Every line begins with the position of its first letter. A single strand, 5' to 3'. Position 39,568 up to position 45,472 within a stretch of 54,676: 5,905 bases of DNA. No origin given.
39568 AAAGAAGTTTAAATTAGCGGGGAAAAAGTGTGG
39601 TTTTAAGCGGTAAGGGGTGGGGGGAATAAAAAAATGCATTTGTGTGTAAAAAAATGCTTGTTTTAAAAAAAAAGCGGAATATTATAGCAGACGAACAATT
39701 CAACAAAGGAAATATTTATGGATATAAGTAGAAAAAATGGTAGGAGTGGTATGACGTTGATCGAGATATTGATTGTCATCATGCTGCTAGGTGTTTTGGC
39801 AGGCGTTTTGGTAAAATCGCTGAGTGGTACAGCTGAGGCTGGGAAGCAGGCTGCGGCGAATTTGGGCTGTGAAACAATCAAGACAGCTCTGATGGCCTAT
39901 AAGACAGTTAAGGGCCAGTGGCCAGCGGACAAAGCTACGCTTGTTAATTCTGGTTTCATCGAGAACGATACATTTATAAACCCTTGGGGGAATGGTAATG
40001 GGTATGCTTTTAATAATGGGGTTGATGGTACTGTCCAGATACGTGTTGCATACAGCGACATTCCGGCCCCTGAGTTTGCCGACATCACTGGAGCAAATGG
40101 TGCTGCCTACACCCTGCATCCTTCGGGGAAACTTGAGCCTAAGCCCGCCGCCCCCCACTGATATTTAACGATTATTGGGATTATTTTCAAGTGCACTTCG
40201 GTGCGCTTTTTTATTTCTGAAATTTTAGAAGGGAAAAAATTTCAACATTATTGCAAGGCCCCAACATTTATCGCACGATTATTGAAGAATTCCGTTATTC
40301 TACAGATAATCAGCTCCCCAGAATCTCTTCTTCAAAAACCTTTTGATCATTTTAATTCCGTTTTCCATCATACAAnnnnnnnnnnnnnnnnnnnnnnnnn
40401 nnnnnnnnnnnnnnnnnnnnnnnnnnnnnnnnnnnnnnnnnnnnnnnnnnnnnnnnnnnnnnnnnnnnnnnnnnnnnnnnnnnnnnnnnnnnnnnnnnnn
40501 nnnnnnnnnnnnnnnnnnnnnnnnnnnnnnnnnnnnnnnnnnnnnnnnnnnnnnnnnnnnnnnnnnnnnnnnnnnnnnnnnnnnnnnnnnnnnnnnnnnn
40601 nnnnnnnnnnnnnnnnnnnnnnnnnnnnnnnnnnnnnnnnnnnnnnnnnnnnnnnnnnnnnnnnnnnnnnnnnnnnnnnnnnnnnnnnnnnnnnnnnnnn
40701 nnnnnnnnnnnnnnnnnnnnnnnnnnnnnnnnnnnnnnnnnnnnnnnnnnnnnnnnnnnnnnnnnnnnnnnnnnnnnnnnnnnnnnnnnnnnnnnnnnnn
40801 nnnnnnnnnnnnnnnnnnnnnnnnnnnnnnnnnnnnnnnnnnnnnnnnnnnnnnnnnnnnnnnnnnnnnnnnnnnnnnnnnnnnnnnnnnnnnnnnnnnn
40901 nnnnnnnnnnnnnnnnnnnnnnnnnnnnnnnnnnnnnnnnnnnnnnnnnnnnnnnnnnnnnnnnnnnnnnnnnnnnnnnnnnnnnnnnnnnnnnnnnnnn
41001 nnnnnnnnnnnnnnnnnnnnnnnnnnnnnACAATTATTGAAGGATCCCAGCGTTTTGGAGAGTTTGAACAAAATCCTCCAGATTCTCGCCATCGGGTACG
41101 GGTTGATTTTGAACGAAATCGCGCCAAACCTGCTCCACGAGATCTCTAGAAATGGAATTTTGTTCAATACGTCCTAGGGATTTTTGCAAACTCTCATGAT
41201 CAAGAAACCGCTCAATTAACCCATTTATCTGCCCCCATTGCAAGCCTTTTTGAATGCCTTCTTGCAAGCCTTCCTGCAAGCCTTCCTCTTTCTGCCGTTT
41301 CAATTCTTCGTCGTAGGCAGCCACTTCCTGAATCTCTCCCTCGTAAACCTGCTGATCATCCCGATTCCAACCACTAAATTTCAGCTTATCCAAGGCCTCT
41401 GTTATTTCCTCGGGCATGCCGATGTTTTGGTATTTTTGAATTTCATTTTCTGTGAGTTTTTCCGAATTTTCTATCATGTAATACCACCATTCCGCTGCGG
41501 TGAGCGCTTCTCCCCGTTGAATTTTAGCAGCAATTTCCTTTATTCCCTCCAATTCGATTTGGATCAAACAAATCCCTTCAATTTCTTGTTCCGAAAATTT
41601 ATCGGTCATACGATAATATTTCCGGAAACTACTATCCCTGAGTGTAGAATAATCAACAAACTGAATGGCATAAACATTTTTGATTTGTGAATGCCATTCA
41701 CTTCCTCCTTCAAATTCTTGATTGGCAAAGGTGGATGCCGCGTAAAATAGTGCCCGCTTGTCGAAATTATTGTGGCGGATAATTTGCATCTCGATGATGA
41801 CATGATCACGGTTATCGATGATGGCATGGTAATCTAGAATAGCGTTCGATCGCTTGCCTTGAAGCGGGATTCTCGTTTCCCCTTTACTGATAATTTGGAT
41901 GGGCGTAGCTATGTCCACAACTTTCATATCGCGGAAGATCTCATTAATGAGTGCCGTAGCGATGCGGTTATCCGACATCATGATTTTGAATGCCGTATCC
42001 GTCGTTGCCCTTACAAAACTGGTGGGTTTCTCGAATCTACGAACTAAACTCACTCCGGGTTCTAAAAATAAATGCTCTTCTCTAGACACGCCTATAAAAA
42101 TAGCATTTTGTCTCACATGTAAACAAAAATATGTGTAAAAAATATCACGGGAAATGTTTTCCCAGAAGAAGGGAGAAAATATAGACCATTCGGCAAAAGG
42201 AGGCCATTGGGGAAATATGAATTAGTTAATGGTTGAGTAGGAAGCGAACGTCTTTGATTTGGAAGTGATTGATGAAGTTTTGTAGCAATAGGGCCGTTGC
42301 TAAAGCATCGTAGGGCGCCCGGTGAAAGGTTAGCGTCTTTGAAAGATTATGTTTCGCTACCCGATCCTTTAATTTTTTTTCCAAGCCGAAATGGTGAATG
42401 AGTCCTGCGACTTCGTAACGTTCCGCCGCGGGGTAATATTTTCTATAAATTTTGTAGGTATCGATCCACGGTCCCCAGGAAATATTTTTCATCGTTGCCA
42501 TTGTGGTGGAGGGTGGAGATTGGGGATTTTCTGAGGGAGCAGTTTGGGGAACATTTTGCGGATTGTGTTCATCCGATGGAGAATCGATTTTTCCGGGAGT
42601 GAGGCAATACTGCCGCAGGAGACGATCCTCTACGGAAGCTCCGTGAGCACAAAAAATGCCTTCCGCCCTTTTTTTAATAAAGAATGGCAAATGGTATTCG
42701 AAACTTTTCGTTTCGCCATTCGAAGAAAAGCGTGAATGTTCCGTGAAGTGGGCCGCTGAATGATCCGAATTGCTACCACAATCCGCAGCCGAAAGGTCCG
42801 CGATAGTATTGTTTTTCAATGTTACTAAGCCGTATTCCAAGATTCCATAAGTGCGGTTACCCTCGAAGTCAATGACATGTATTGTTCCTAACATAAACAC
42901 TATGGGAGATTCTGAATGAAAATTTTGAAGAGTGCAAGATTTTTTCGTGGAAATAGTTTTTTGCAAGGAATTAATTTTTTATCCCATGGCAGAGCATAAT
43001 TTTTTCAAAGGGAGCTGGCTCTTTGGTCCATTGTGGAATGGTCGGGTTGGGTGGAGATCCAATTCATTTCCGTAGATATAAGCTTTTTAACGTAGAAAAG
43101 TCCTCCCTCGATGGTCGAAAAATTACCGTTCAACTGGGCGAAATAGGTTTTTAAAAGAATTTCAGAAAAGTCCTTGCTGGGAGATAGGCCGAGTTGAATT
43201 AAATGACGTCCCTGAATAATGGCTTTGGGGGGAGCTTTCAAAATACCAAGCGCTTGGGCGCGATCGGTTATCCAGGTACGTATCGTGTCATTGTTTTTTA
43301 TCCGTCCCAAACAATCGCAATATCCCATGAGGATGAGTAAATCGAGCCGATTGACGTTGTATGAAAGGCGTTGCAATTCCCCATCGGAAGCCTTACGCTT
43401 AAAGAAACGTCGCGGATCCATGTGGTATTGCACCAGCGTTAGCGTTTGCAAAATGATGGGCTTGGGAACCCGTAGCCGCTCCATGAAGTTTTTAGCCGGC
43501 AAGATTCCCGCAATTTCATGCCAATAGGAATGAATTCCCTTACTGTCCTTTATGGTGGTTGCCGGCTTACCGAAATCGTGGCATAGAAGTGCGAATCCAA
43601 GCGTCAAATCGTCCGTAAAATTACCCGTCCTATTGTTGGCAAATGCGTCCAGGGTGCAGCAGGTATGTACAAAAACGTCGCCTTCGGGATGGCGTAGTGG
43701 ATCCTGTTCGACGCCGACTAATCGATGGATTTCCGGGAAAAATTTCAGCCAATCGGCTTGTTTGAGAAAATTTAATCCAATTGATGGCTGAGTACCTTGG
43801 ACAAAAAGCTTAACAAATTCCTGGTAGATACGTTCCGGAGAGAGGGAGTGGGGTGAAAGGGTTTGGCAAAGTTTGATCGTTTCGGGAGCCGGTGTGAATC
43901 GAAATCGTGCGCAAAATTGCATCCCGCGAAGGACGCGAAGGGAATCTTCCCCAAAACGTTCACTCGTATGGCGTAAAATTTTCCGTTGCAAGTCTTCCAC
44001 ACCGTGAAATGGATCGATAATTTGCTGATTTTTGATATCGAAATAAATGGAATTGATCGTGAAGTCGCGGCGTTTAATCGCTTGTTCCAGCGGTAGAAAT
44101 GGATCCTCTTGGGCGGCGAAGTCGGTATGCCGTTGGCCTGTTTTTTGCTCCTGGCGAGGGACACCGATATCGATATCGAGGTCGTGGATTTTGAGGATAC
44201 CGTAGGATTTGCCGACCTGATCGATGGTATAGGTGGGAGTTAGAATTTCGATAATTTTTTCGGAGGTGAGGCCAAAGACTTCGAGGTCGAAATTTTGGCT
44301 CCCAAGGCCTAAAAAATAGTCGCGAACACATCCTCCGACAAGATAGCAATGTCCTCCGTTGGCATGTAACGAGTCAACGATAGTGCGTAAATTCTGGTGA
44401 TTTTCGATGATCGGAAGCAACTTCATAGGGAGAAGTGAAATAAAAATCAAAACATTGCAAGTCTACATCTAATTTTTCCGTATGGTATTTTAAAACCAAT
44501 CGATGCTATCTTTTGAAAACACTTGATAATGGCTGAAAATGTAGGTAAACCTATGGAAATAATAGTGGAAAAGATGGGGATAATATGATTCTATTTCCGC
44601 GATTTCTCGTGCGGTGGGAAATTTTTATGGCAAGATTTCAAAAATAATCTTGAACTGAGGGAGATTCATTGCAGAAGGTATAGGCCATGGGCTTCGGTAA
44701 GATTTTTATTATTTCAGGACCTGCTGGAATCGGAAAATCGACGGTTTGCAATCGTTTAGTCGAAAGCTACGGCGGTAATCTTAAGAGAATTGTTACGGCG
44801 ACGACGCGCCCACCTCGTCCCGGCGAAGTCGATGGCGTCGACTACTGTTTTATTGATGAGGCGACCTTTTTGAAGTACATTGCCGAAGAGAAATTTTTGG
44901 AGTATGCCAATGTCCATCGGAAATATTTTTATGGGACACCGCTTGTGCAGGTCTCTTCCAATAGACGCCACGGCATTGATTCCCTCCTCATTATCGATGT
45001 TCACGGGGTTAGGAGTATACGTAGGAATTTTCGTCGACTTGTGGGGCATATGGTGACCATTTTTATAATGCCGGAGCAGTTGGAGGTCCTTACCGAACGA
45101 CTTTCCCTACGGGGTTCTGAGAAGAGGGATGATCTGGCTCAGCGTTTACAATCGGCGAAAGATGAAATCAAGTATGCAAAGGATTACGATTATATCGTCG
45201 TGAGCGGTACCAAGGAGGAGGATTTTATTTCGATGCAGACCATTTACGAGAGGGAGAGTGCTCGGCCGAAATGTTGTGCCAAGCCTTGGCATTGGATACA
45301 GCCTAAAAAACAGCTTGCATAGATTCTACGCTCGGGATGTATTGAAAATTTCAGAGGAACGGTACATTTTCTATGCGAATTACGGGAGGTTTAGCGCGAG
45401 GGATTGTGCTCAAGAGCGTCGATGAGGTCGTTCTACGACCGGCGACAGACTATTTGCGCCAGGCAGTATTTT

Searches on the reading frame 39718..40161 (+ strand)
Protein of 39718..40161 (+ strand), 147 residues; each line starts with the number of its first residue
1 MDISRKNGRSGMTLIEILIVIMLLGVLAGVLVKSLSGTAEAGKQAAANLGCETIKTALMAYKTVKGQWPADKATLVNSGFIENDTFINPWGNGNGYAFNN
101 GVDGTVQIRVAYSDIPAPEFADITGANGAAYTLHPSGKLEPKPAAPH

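Call 15: search_protein_families(library=ncbifam, proteins=[window:39718-40161:+])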
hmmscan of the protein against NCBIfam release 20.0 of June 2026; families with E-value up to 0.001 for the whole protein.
window:39718-40161:+ (147 aa): 6 families
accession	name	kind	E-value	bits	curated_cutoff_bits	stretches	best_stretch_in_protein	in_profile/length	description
TIGR01710.1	typeII_sec_gspG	equivalog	1.7e-10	41.1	88.85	1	11-74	2-65/134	type II secretion system major pseudopilin GspG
TIGR02532.1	IV_pilin_GFxxxE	domain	2.4e-05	24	16.3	1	9-31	1-23/24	prepilin-type N-terminal cleavage/methylation domain-containing protein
NF041775.1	typeIV_PilA_Myxo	equivalog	4.4e-05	23.5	400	1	1-109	1-100/214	type IV pilin protein PilA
NF040999.1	pilin_ComGC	equivalog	6e-05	23.2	75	1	10-85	2-76/84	competence type IV pilus major pilin ComGC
TIGR01708.2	typeII_sec_gspH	equivalog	6.3e-05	23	80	1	10-46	2-40/169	type II secretion system minor pseudopilin GspH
TIGR02523.1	type_IV_pilV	equivalog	0.0007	20.1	52.2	1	10-54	2-50/139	type IV pilus modification protein PilV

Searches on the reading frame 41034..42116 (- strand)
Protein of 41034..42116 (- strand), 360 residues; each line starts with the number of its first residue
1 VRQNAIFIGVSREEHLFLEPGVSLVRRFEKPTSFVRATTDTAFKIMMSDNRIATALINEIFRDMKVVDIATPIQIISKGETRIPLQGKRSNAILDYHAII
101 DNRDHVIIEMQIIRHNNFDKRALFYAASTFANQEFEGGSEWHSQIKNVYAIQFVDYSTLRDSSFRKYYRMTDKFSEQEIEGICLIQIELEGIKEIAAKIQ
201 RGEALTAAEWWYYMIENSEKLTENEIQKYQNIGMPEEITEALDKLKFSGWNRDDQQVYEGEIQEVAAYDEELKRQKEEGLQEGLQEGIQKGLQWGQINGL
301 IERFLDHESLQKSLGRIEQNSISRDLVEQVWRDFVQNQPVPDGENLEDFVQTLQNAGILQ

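Call 76: search_protein_families(library=pfam, max_evalue=0.000001, proteins=[window:41034-42116:-])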
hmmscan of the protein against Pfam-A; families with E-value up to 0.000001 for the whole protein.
window:41034-42116:- (360 aa): 1 family
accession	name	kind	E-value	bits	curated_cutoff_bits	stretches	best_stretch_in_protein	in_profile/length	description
PF12784.13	PDDEXK_2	-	3.9e-18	66.5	27.4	1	39-259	3-213/229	PD-(D/E)XK nuclease family transposase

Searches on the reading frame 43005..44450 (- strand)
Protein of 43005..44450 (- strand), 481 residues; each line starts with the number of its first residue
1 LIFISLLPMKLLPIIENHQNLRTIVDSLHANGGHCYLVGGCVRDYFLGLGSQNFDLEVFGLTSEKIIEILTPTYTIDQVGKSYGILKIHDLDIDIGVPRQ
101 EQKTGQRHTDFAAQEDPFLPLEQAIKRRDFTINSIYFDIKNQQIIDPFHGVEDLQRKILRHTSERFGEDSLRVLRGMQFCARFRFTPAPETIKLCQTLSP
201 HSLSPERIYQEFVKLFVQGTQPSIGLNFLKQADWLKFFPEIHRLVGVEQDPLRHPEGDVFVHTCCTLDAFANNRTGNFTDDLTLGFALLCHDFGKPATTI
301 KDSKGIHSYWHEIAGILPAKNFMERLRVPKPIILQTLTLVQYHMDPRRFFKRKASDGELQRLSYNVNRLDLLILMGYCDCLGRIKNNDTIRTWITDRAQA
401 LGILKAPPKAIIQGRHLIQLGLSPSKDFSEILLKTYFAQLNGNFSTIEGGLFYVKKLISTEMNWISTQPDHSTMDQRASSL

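Call 76: search_protein_families(library=pfam, max_evalue=0.000001, proteins=[window:43005-44450:-])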
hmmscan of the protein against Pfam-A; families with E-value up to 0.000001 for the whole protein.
window:43005-44450:- (481 aa): 1 family
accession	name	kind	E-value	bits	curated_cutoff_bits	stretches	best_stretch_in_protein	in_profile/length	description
PF01743.26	PolyA_pol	-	2.2e-19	70.5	23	1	35-160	1-126/126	Poly A polymerase head domain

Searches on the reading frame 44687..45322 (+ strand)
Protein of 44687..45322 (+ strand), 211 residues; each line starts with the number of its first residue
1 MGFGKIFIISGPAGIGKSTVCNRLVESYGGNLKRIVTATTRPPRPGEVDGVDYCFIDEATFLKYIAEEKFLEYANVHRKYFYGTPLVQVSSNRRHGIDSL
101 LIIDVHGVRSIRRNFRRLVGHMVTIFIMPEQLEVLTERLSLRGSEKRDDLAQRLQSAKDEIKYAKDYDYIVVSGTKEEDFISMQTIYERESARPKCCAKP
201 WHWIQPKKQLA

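Call 76: search_protein_families(library=pfam, max_evalue=0.000001, proteins=[window:44687-45322:+])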
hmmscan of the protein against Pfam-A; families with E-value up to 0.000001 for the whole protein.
window:44687-45322:+ (211 aa): 1 family
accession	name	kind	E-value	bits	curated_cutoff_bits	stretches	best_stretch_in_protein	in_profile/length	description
PF00625.27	Guanylate_kin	-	2.2e-34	119.2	25.2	1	5-187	3-179/182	Guanylate kinase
